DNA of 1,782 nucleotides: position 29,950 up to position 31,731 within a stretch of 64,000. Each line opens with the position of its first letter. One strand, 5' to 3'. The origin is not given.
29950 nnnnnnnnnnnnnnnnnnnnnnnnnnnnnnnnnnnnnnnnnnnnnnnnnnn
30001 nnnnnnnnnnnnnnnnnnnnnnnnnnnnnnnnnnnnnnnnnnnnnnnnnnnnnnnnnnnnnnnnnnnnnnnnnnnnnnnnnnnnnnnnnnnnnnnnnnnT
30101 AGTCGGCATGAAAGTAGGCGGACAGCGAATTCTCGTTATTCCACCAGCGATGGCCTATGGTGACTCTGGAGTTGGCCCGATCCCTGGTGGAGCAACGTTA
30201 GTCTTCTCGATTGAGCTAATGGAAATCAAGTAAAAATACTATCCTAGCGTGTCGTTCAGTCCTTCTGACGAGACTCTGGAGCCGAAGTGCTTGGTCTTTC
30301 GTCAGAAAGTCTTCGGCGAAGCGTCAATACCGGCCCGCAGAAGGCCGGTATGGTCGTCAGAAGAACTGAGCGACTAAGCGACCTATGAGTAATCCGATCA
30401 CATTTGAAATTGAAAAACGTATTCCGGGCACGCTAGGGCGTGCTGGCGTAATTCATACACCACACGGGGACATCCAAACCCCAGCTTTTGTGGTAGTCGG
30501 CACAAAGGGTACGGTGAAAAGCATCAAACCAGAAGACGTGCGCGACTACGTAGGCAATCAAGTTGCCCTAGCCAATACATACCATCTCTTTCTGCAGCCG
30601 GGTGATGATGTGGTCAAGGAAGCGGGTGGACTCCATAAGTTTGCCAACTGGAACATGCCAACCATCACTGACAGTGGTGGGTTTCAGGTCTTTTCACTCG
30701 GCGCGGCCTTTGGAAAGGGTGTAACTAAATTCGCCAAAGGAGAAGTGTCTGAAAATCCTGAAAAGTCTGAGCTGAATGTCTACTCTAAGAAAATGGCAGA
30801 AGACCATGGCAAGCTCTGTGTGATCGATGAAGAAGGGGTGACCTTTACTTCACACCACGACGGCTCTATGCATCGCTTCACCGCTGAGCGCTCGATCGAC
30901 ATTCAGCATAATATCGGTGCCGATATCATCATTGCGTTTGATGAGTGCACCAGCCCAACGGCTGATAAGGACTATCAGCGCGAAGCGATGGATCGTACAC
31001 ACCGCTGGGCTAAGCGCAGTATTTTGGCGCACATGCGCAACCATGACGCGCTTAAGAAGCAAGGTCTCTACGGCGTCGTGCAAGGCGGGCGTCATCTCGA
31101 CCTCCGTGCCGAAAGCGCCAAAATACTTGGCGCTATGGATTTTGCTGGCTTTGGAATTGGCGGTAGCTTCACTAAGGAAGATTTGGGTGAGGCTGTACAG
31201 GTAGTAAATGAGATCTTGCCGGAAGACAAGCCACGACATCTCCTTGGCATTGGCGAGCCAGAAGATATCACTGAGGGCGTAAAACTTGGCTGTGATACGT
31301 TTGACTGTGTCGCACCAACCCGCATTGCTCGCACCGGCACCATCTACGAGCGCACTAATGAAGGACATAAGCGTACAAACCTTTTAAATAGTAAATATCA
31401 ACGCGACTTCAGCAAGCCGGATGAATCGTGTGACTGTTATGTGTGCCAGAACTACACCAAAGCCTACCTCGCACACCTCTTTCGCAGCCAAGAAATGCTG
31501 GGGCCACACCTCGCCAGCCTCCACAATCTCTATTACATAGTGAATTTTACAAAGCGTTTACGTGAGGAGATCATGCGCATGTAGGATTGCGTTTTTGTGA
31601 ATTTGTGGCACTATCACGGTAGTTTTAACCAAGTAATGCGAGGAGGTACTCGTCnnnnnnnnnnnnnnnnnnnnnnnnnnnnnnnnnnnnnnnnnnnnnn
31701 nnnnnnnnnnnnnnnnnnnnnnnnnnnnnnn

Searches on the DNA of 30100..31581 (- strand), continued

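Call 54: search_with_rna_model(model_id=R1, source=window, filters=off, max_evalue=10)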
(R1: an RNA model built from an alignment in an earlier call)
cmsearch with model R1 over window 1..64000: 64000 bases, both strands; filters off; matches with E-value up to 10: 45.
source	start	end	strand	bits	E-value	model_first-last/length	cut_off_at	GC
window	30251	30374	-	130.1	1.1e-31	1-124/124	no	0.56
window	49322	49369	-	19.8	0.0074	1-124/124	no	0.54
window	49322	49369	+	19.8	0.0078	1-124/124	no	0.54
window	60811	60851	+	19.4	0.0097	1-124/124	no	0.61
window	30251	30374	+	19.2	0.011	1-124/124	no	0.56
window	60811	60851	-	19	0.012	1-124/124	no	0.61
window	63205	63247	-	18.7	0.015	1-124/124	no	0.56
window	63205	63247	+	18.5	0.017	1-124/124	no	0.56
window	46623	46669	+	18.4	0.018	1-124/124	no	0.4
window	46463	46522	-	18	0.022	1-124/124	no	0.28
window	46463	46522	+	18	0.023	1-124/124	no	0.28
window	5664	5697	-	16.6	0.054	1-124/124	no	0.59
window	5664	5697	+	16.1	0.07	1-124/124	no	0.59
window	54616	54646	+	13.3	0.37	1-124/124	no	0.68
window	54616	54646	-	13.1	0.44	1-124/124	no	0.68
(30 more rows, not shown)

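Call 65: search_with_rna_model(model_id=R1, sources=[L097, L223, L015], max_evalue=1, show_alignments=2)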
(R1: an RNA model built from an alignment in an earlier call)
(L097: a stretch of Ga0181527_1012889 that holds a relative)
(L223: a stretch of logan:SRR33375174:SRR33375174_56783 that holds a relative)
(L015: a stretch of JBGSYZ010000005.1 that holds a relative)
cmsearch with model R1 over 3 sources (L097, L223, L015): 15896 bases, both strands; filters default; matches with E-value up to 1: 1.
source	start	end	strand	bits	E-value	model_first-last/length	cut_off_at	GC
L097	1769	1900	+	20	0.0017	1-124/124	no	0.55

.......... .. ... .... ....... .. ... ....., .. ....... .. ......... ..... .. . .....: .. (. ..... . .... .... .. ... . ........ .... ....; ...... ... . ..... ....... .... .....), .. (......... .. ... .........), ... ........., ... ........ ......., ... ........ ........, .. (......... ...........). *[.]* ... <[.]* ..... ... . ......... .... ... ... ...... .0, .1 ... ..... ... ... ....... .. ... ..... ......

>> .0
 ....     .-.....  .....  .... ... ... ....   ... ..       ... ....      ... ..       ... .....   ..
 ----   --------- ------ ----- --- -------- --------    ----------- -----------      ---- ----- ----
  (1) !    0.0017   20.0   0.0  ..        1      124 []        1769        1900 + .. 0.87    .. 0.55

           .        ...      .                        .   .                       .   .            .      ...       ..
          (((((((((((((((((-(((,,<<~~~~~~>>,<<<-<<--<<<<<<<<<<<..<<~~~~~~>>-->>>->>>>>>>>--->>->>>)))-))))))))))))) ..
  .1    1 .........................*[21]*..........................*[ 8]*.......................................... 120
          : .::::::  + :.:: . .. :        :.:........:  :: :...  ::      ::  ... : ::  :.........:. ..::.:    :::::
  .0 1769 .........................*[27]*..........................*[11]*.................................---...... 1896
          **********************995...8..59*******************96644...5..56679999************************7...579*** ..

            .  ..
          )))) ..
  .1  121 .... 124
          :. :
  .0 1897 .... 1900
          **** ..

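Call 77: search_with_rna_model(model_id=R1, sources=[L219, L223, L224, L225, L226, L227, L228, L229, L230, L231], max_evalue=1)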
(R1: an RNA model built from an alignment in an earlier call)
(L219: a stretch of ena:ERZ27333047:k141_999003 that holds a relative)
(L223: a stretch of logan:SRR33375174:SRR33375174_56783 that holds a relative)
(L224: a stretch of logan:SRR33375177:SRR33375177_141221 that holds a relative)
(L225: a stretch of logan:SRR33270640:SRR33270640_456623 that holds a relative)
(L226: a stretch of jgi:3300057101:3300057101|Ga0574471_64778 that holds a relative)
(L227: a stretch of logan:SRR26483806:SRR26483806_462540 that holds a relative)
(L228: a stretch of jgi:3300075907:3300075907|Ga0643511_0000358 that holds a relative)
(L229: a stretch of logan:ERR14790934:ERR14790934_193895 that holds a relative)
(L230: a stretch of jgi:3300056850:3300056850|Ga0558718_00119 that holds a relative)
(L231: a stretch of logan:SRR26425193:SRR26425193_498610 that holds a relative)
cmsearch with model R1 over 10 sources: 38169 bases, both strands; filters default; matches with E-value up to 1: 4.
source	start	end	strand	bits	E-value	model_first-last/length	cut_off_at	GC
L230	1301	1426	+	120.1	2.7e-29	1-124/124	no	0.51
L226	1399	1483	-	25.5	0.00015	1-124/124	no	0.49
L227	1399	1483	-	25.5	0.00015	1-124/124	no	0.49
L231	1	48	+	20.9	0.0024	77-124/124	5'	0.48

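Call 80: search_with_rna_model(model_id=R1, sources=[window, L006, L036, L046, L050, L081, L163, L230], max_evalue=0.00001, make_alignment=true)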
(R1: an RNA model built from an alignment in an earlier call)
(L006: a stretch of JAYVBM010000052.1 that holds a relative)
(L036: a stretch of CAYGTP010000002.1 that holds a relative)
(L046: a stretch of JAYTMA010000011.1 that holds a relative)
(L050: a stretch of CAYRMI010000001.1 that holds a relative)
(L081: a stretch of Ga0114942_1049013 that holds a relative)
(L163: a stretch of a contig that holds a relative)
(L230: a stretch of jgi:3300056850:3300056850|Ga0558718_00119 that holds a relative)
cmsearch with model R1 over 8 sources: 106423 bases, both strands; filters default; matches with E-value up to 0.00001: 9.
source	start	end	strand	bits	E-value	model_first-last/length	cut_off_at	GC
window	30251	30374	-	130.1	1.9e-31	1-124/124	no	0.56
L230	1301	1426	+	120.1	7.6e-29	1-124/124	no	0.51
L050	2853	2974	+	117.7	3.3e-28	1-124/124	no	0.48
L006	2629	2755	+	115.3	1.4e-27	1-124/124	no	0.43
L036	2855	2980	-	105.7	4.4e-25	1-124/124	no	0.56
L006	2798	2926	-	104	1.2e-24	1-124/124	no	0.47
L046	2858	2981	+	102.3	3.5e-24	1-124/124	no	0.48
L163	10524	10639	-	95.7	1.9e-22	1-124/124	no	0.59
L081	226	346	+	80.5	1.7e-18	1-124/124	no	0.49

Alignment A5: 9 matches aligned to the model, 132 columns, each read 5' to 3' on its own strand. Consensus structure (alignment columns), stored with it:
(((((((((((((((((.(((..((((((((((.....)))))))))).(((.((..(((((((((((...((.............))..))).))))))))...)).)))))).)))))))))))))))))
